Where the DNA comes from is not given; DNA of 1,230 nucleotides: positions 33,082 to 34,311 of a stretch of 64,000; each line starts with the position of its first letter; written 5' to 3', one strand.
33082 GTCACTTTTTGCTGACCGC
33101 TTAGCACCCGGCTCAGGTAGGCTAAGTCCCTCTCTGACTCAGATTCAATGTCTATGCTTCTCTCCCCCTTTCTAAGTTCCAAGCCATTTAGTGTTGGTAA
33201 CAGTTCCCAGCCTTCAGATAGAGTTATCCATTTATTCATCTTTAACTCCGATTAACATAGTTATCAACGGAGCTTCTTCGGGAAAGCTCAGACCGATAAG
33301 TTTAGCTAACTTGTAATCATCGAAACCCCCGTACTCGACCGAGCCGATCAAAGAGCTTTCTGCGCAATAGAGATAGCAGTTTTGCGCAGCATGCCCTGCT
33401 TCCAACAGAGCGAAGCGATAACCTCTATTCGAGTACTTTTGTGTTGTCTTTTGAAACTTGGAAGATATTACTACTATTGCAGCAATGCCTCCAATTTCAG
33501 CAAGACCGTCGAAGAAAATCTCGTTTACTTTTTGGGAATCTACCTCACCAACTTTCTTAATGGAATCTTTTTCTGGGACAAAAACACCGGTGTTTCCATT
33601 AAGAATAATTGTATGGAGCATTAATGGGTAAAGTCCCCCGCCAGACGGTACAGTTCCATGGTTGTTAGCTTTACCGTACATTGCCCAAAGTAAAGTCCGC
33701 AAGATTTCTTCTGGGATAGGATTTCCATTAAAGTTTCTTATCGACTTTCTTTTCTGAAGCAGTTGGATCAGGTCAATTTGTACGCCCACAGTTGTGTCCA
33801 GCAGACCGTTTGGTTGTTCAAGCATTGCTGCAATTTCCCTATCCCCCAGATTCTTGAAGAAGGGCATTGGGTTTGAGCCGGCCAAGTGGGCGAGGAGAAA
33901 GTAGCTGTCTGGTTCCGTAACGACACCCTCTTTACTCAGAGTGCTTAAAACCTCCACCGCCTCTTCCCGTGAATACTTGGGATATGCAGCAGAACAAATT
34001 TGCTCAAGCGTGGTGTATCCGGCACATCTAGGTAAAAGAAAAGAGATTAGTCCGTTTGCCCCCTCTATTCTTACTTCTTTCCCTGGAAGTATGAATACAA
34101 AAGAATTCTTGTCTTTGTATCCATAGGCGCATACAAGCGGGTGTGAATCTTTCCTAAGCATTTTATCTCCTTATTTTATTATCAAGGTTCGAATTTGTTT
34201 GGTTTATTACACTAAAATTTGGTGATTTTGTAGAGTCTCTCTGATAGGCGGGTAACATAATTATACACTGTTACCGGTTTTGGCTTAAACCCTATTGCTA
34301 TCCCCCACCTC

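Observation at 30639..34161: Compact YcaO / SagB-dehydrogenase RiPP (TOMM/LAP-type) gene cluster in a CPR-like genome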

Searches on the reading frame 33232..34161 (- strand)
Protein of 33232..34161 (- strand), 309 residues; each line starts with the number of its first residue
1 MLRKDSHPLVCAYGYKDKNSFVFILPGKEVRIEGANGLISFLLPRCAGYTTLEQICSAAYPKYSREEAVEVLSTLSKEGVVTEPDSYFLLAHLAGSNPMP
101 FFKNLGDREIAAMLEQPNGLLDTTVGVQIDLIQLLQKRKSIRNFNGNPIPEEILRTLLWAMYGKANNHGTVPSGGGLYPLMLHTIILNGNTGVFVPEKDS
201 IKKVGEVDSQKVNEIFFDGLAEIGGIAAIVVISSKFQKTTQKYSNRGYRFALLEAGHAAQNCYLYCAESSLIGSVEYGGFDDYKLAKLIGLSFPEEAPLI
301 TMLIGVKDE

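Call 3: search_protein_families(library=pfam, proteins=[window:33232-34161:-], max_evalue=1)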
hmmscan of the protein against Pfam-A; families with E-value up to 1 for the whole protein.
window:33232-34161:- (309 aa): 2 families
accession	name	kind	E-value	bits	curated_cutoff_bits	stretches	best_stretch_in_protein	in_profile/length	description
PF00881.29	Nitroreductase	-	3.8e-18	66.7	23.5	1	136-305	2-166/167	Nitroreductase family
PF14512.11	TM1586_NiRdase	-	0.24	11.4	27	1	131-158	2-29/215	Putative TM nitroreductase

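Call 4: search_protein_families(library=ncbifam, proteins=[window:33232-34161:-], max_evalue=1)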
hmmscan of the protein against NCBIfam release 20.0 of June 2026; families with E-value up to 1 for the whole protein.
window:33232-34161:- (309 aa): 5 families
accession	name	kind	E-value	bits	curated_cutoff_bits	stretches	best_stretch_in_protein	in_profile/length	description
TIGR03605.1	antibiot_sagB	domain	4.1e-22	78.5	78.4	1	169-305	30-172/173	SagB family peptide dehydrogenase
TIGR04511.1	SagB_rel_DH_2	exception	3.9e-08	32.8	240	1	130-306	173-368/380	putative peptide maturation dehydrogenase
TIGR02476.1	BluB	equivalog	0.0035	16.8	150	1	131-161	9-39/205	5,6-dimethylbenzimidazole synthase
NF045858.1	glide_MMOB1670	exception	0.095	11.2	850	1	188-242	645-696/705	MMOB1670 family gliding motility ATPase complex subunit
NF008033.1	PRK10765.1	equivalog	0.1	12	223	0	131-160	4-33/240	oxygen-insensitive NADPH nitroreductase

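Call 17: find_homologous_proteins(query=window:33232-34161:-)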
Query window:33232-34161:- (309 aa): 1248 proteins with E <= 0.001 among 4453 candidates; the best 120 are listed.
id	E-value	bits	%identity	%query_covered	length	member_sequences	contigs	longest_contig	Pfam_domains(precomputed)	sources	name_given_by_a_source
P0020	1.2e-190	650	100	94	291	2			PF00881.30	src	-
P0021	8.1e-69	250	43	100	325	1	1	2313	PF00881.30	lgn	-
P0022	9.1e-67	244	42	98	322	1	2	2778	PF00881.30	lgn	-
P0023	3.7e-66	242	41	99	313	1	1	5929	PF00881.30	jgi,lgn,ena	-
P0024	2.1e-65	239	41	98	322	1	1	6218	PF00881.30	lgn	-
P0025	9.3e-64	234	41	99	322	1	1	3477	PF00881.30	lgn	-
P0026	2.6e-63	232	40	98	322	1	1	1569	PF00881.30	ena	-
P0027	3.8e-63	232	40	99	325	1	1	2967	PF00881.30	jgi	-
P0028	3.9e-62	228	41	99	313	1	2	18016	PF00881.30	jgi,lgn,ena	jgi:SagB-type dehydrogenase family enzyme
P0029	4.4e-62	228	41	97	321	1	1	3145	PF00881.30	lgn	-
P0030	4.5e-62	228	41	99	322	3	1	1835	PF00881.30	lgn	-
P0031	5.2e-62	228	39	99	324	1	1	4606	PF00881.30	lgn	-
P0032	6.4e-62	228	41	97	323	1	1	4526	PF00881.30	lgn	-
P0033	8.6e-62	227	40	99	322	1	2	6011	PF00881.30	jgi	jgi:SagB-type dehydrogenase family enzyme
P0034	1.0e-61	227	40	97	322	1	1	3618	PF00881.30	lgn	-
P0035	1.8e-61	226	41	99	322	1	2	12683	PF00881.30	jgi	jgi:SagB-type dehydrogenase family enzyme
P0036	4.4e-61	225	40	100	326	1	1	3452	PF00881.30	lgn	-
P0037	6.1e-61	225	40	99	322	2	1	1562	PF00881.30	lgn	-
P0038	2.0e-60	223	40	98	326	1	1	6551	PF00881.30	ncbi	-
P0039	2.5e-60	222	39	99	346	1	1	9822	PF00881.30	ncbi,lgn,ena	-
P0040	3.5e-60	222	39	97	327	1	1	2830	PF00881.30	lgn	-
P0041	5.5e-60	221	37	99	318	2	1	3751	PF00881.30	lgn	-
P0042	5.5e-60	221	41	97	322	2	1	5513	PF00881.30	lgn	-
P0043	7.1e-60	221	40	98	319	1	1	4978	PF00881.30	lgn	-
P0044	1.2e-59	220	39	99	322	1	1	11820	PF00881.30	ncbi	-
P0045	1.7e-59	220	39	100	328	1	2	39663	PF00881.30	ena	-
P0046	1.8e-59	220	40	99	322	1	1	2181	PF00881.30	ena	-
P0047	2.5e-59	219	39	99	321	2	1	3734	PF00881.30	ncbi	-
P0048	2.6e-59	219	39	97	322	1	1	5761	PF00881.30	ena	-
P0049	2.9e-59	219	39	97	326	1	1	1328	PF00881.30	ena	-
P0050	4.5e-59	218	38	100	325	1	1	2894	PF00881.30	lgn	-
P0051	4.7e-59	218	37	97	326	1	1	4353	PF00881.30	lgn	-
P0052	1.2e-58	217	40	99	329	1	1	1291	PF00881.30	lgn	-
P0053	1.2e-58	217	37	99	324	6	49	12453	PF00881.30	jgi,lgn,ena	-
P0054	1.6e-58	217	40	99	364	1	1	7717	PF00881.30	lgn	-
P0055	1.8e-58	216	39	99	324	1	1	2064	PF00881.30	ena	-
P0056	5.2e-58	215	38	100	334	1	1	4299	PF00881.30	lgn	-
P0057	4.2e-57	212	40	94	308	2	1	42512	PF00881.30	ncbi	ncbi:MAG: SagB/ThcOx family dehydrogenase [Patescibacteria group bacterium]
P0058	5.4e-57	212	39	99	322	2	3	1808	PF00881.30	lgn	-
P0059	1.9e-55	206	39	99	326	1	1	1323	PF00881.30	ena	-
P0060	2.8e-55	206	41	89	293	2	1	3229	PF00881.30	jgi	-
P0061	1.4e-54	204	37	100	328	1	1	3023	PF00881.30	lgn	-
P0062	3.8e-53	199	38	99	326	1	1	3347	PF00881.30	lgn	-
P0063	1.2e-52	197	37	98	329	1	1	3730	PF00881.30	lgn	-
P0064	1.2e-48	184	34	97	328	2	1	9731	PF00881.30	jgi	-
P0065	4.4e-45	172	40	74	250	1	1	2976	PF00881.30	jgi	jgi:SagB-type dehydrogenase family enzyme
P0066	2.3e-43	167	36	99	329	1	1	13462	PF00881.30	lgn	-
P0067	2.2e-42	164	36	93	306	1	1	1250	PF00881.30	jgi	jgi:SagB-type dehydrogenase family enzyme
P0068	4.0e-42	163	34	99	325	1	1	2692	PF00881.30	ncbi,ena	-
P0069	6.9e-41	159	42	68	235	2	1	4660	PF00881.30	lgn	-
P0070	1.6e-38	151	36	99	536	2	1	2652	PF00881.30,PF02624.22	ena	-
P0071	1.2e-36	145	44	57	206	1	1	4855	PF00881.30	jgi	jgi:SagB-type dehydrogenase family enzyme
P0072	9.1e-31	125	32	97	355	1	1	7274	PF00881.30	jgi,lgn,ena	-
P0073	3.2e-24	104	30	90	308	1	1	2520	PF00881.30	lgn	-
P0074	5.3e-22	97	28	97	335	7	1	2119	PF00881.30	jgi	jgi:SagB-type dehydrogenase family enzyme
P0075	1.2e-21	96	36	58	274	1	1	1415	PF00881.30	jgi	-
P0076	1.1e-20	92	37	61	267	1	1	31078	PF00881.30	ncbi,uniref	ncbi:MAG: SagB/ThcOx family dehydrogenase [Micropruina sp.]|uniref:SagB/ThcOx family dehydrogenase n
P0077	1.4e-20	92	39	61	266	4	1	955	PF00881.30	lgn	-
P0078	2.3e-20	91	37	57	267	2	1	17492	PF00881.30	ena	-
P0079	3.1e-20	91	37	58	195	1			PF00881.30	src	-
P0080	3.4e-20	91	37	59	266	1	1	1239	PF00881.30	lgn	-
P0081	5.5e-20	90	37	58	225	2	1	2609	PF00881.30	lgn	-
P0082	6.1e-20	90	36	63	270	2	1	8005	PF00881.30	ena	-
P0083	7.2e-20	90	37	59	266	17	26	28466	PF00881.30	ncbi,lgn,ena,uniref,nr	ncbi:SagB/ThcOx family dehydrogenase [Micropruina sp.]|uniref:SagB/ThcOx family dehydrogenase n=1 Ta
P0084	8.4e-20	89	36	61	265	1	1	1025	PF00881.30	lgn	-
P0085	8.8e-20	89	32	49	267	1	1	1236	PF00881.30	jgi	jgi:SagB-type dehydrogenase family enzyme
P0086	1.0e-19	89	37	55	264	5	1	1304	PF00881.30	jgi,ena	-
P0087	1.1e-19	89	39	64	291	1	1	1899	PF00881.30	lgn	-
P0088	1.1e-19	89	31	67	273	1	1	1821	PF00881.30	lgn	-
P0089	1.5e-19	89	38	58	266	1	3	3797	PF00881.30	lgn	-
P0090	1.6e-19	89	37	59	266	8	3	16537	PF00881.30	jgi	jgi:SagB-type dehydrogenase family enzyme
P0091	2.0e-19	88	36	61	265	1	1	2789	PF00881.30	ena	-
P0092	2.2e-19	88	38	55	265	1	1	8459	PF00881.30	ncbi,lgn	-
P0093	2.3e-19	88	29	97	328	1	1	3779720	PF00881.30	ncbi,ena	-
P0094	5.3e-19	87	29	97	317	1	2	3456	PF00881.30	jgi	jgi:SagB-type dehydrogenase family enzyme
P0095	5.5e-19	87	33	70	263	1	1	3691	PF00881.30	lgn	-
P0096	6.5e-19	87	36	57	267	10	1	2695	PF00881.30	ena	-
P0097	8.8e-19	86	35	63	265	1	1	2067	PF00881.30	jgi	jgi:SagB-type dehydrogenase family enzyme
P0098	9.1e-19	86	37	57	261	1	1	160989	PF00881.30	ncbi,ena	-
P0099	1.0e-18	86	35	55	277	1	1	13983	PF00881.30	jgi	jgi:SagB-type dehydrogenase family enzyme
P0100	1.2e-18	86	34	62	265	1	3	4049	PF00881.30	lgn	-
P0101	1.4e-18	85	36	59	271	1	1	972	PF00881.30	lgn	-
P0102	1.5e-18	85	37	59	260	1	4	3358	PF00881.30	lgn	-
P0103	1.6e-18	85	37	60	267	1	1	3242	PF00881.30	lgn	-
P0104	1.6e-18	85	32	70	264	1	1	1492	PF00881.30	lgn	-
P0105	1.9e-18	85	36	55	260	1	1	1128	PF00881.30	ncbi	-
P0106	1.9e-18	85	34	62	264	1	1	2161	PF00881.30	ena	-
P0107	1.9e-18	85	34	58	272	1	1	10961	PF00881.30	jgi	jgi:SagB-type dehydrogenase family enzyme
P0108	2.1e-18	85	38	50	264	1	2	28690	PF00881.30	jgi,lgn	jgi:SagB-type dehydrogenase family enzyme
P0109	2.2e-18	85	37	55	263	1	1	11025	PF00881.30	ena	-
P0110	2.3e-18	85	38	60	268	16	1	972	PF00881.30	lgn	-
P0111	2.3e-18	85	37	48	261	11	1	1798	PF00881.30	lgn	-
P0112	2.5e-18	85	35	55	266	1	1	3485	PF00881.30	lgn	-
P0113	2.7e-18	84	35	58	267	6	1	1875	PF00881.30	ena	-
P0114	2.8e-18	84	35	67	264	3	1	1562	PF00881.30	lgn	-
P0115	3.2e-18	84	35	57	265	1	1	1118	PF00881.30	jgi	jgi:SagB-type dehydrogenase family enzyme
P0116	3.5e-18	84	32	70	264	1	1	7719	PF00881.30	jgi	jgi:SagB-type dehydrogenase family enzyme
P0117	3.7e-18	84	35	58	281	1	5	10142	PF00881.30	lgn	-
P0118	3.7e-18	84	37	60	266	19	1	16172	PF00881.30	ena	-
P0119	3.9e-18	84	34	52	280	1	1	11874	PF00881.30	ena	-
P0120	4.2e-18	84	37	55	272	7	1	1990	PF00881.30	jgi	jgi:SagB-type dehydrogenase family enzyme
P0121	4.8e-18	84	37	55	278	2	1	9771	PF00881.30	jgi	jgi:SagB-type dehydrogenase family enzyme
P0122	5.4e-18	83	36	59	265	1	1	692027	PF00881.30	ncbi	ncbi:MAG: SagB/ThcOx family dehydrogenase [Micropruina sp.]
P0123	5.6e-18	83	36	57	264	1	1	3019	PF00881.30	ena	-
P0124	5.9e-18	83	35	58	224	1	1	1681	PF00881.30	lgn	-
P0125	6.5e-18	83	37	53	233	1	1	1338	PF00881.30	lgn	-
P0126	7.7e-18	83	30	97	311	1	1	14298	PF00881.30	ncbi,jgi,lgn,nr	ncbi:MAG: hypothetical protein QOG15_1464 [Solirubrobacteraceae bacterium]|jgi:SagB-type dehydrogena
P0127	8.8e-18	83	32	63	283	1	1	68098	PF00881.30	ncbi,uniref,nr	ncbi:SagB/ThcOx family dehydrogenase [Azospirillum sp. TSH100]|uniref:SagB/ThcOx family dehydrogenas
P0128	1.1e-17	83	33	70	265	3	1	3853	PF00881.30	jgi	jgi:SagB-type dehydrogenase family enzyme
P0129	1.1e-17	82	35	57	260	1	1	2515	PF00881.30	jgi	jgi:SagB-type dehydrogenase family enzyme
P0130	1.1e-17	82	38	58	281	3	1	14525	PF00881.30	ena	-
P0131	1.2e-17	82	40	55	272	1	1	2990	PF00881.30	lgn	-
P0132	1.4e-17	82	33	67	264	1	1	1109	PF00881.30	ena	-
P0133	1.4e-17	82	30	66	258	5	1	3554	PF00881.30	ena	-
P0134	1.5e-17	82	34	70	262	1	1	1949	PF00881.30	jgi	-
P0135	1.5e-17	82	34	71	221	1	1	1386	PF00881.30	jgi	jgi:SagB-type dehydrogenase family enzyme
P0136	1.5e-17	82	39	41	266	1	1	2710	PF00881.30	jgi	jgi:SagB-type dehydrogenase family enzyme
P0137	1.6e-17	82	35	58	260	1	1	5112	PF00881.30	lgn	-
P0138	1.6e-17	82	38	57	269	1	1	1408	PF00881.30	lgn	-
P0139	1.7e-17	82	37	55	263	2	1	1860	PF00881.30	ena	-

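Call 19: search_solved_structures(query=window:33232-34161:-, max_evalue=0.01)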
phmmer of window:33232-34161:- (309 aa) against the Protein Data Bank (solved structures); distinct sequences matched with E-value up to 0.01: 5.
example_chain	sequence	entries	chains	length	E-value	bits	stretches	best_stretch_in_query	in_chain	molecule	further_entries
3eo7_A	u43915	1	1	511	9e-10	41.6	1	131-301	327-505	Putative Nitroreductase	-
6gos_C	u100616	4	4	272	3.8e-08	36.3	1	170-305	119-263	Microcin B17-processing protein McbC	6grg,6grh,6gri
3hj9_A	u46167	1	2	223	1.9e-07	34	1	130-305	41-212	Oxidoreductase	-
4dn2_A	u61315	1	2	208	7.3e-05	25.5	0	237-295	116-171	Nitroreductase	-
3hoi_A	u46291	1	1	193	0.0049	19.5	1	131-289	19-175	FMN-dependent nitroreductase BF3017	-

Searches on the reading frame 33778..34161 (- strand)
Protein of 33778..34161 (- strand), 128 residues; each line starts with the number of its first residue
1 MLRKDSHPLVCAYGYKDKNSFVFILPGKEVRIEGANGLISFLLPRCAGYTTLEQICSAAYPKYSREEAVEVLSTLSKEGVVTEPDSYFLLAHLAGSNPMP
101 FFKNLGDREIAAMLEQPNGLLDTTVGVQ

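Call 42: predict_structure(alignment_id=A4)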
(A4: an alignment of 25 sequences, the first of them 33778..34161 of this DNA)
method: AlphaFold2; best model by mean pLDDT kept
length: 128 residues; sequences in the alignment: 25
mean_pLDDT: 81.2   pTM: 0.66
mean pLDDT of the five models: 81.2, 81.2, 79.7, 76.5, 75.6
residues with pLDDT >= 90: 68; 70-90: 29; 50-70: 19; < 50: 12
segments of 3 or more residues with pLDDT < 50: 97-100, 120-122, 126-128
pLDDT, mean of each block of 10 residues (from residue 1): 87 89 88 93 93 95 95 94 83 58 63 63 46
secondary structure, 60 per line:
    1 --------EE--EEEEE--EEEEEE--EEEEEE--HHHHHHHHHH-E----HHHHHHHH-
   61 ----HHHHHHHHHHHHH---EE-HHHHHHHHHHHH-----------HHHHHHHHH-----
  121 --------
elements in order: E13-17 E20-25 E28-33 H36-45 H52-59 H65-77 H84-95 H107-115
